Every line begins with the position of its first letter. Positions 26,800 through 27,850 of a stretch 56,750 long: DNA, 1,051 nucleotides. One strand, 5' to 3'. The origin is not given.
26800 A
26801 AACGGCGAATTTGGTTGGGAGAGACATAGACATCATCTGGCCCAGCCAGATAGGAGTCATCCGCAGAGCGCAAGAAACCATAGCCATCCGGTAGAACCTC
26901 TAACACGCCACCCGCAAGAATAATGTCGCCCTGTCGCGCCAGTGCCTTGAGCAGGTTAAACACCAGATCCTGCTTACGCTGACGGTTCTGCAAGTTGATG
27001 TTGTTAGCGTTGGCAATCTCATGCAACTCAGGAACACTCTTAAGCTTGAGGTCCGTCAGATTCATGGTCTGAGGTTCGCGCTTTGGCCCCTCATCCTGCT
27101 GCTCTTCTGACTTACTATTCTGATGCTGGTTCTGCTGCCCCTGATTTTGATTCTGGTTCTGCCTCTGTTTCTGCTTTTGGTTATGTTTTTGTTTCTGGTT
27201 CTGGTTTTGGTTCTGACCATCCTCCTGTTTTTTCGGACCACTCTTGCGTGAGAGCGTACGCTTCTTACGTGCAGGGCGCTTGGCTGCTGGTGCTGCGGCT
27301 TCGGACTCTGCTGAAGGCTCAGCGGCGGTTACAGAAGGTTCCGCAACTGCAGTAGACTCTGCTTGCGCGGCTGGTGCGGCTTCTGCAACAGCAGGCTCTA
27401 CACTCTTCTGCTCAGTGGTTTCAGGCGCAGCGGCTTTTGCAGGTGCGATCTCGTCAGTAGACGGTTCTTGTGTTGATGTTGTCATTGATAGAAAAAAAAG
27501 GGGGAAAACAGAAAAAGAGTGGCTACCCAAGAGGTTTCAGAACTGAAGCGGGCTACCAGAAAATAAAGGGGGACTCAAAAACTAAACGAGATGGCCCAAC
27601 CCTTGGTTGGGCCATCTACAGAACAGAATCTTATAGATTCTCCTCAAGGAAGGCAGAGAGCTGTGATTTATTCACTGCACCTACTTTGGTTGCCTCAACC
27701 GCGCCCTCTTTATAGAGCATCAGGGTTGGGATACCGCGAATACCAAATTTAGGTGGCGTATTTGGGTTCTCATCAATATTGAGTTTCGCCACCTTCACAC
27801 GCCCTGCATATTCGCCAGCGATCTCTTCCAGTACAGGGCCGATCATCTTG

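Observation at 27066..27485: Rho with a ~140-aa N-terminal intrinsically disordered extension that includes a Q/N-rich, prion-like tract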

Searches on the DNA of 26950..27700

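Call 51: search_rna_families(source=window, start=26950, end=27700, threshold=evalue, max_evalue=1)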
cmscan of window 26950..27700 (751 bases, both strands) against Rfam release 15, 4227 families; matches with E-value up to 1: 1.
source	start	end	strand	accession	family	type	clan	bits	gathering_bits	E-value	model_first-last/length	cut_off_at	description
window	27309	27387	+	RF01390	isrG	Gene; sRNA;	-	12.7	100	0.51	125-209/279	no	isrG Hfq binding RNA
